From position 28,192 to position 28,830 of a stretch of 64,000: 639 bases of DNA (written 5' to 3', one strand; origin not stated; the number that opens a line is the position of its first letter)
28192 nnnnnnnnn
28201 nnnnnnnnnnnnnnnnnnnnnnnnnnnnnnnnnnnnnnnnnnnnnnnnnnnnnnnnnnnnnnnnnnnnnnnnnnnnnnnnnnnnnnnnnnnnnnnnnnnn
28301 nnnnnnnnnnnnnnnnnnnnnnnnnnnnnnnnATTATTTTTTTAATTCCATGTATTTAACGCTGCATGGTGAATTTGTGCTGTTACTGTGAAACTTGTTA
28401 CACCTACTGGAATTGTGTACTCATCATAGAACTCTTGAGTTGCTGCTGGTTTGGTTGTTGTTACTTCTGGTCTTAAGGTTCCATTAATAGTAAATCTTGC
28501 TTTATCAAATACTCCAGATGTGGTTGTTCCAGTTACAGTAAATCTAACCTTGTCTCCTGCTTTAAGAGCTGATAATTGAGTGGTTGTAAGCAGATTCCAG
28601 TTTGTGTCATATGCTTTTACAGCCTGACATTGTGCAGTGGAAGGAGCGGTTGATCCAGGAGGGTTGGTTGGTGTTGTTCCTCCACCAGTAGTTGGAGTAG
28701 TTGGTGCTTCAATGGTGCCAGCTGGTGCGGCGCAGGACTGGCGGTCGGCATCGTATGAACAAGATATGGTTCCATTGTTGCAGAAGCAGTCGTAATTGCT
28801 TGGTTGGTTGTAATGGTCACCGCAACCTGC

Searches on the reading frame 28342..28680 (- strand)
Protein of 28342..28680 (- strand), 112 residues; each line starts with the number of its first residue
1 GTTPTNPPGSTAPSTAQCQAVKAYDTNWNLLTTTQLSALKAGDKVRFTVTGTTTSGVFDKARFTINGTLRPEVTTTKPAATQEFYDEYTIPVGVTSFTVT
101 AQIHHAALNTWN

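Call 42: find_homologous_proteins(query=window:28342-28680:-, max_evalue=0.001)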
Query window:28342-28680:- (112 aa): 20 proteins with E <= 0.001 among 32 candidates.
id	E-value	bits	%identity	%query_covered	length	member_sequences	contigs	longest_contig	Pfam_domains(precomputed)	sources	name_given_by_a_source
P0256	4.1e-36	141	63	96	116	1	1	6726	-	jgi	jgi:hypothetical protein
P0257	2.2e-35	139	64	88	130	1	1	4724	-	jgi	jgi:hypothetical protein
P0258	2.8e-34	136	68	86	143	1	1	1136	-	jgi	jgi:hypothetical protein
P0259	3.0e-34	136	62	96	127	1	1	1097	-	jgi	-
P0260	4.5e-34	135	62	96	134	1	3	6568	-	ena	-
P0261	4.4e-32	129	64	85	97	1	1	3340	-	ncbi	-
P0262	5.0e-32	128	63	85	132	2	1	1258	-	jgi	jgi:hypothetical protein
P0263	5.3e-32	128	68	82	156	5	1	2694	-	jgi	-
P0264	1.3e-30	124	67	82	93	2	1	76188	-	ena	-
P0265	3.4e-30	122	70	79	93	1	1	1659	-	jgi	jgi:hypothetical protein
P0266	3.1e-29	119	66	77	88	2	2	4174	-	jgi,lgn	jgi:hypothetical protein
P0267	5.8e-29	119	58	93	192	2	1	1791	-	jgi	jgi:hypothetical protein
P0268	1.7e-28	117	60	80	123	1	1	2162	-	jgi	-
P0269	1.5e-25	108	58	85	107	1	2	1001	-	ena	-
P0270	3.6e-25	106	58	84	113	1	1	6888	-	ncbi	-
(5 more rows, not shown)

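Call 45: search_solved_structures(query=A3, max_evalue=10, show_alignments=2)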
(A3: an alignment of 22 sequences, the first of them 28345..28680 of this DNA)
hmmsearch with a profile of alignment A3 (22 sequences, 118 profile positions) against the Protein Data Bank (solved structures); distinct sequences matched with E-value up to 10: 0.

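Call 48: predict_structure(alignment_id=A3)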
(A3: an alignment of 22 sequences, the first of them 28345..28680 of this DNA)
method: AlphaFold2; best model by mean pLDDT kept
length: 112 residues; sequences in the alignment: 22
mean_pLDDT: 88.7   pTM: 0.77
mean pLDDT of the five models: 88.7, 88.5, 87.9, 87.2, 86.7
residues with pLDDT >= 90: 83; 70-90: 17; 50-70: 7; < 50: 5
segments of 3 or more residues with pLDDT < 50: 1-3
pLDDT, mean of each block of 10 residues (from residue 1): 49 80 96 93 96 93 97 92 94 91 94 93
secondary structure, 60 per line:
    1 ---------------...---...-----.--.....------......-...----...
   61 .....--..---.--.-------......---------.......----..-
elements in order: E16-18 E22-24 H33-37 E44-49 E51-53 E58-65 E84-89 E99-105

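Call 50: fold_search(model_id=the predicted structure, library=pdb)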
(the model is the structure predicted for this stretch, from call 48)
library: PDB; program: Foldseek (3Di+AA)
matches with E <= 10: 1360; with E <= 0.001: 0
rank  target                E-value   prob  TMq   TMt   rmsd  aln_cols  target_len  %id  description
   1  8dl0_A                2.7e-02  0.95  0.40  0.14   5.9       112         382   12  CryoEM structure of the nucleotide-free and open channel A.aeolicus WzmWzt transporter (released 2022-09-21)
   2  2jhs                  4.7e-02  0.95  0.46  0.40   7.2       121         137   13  CRYSTAL STRUCTURE OF RHOGDI K135H,K138H,K141H MUTANT (released 2007-05-08)
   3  3rgv_D                6.1e-02  0.91  0.38  0.41   5.6       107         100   17  A single TCR bound to MHCI and MHC II reveals switchable TCR conformers (released 2011-07-20)
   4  2n80_MODEL_1_B        6.8e-02  0.90  0.45  0.32   7.7       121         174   13  p75NTR DD:RhoGDI (released 2015-12-23)
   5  4ei5_F                7.2e-02  0.90  0.39  0.44   6.2       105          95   18  Crystal Structure of XV19 TCR in complex with CD1d-sulfatide C24:1 (released 2012-07-25)
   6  3pe9_A                7.6e-02  1.00  0.49  0.59   2.2        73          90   10  Structures of Clostridium thermocellum CbhA fibronectin(III)-like modules (released 2011-11-23)
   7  9nem_E                8.5e-02  0.28  0.24  0.19  13.0       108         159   16  Structure of Unc119-Farnesylated peptide complex (released 2025-09-03)
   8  9p2f_A                1.1e-01  0.98  0.52  0.16  12.6       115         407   11  Crystal structure of GH158(Pro) soaked with mixed linkage (G4G3G) oligosaccharide at 1.15 angstrom resolution (released 2026-03-11)
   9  3pdd                  1.1e-01  1.00  0.51  0.32   3.9       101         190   11  Structures of Clostridium thermocellum CbhA fibronectin(III)-like modules (released 2011-11-23)
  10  9p25                  1.1e-01  0.98  0.52  0.16  12.2       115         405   12  Crystal structure of GH158(Pro) at 0.89 angstrom resolution (released 2026-03-11)
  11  6o14_B                1.1e-01  0.90  0.45  0.37   6.2       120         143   12  Crystal structure of the Aquifex aeolicus Wzt Carbohydrate Binding Domain (released 2020-01-15)
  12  8dne_A                1.3e-01  0.89  0.44  0.16   5.6       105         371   13  CryoEM structure of the A.aeolicus WzmWzt transporter bound to ATP (released 2022-09-21)
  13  6mp1                  1.5e-01  0.93  0.44  0.16   4.8       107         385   15  Crystal structures of the murine class I major histocompatibility complex H-2Db in complex with the mutant TRP1-K8 pepti (released 2018-11-07)
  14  9kvu                  1.5e-01  0.98  0.49  0.57   5.6       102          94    9  Structure of B1 domain in the bifunctional enzyme CelAly (released 2026-03-18)
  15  8dky_A                1.6e-01  0.87  0.46  0.38   6.0       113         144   12  Crystal structure of the Aquifex aeolicus Wzt Carbohydrate Binding Domain bound to 3-O-methyl-D-mannose (released 2022-09-21)
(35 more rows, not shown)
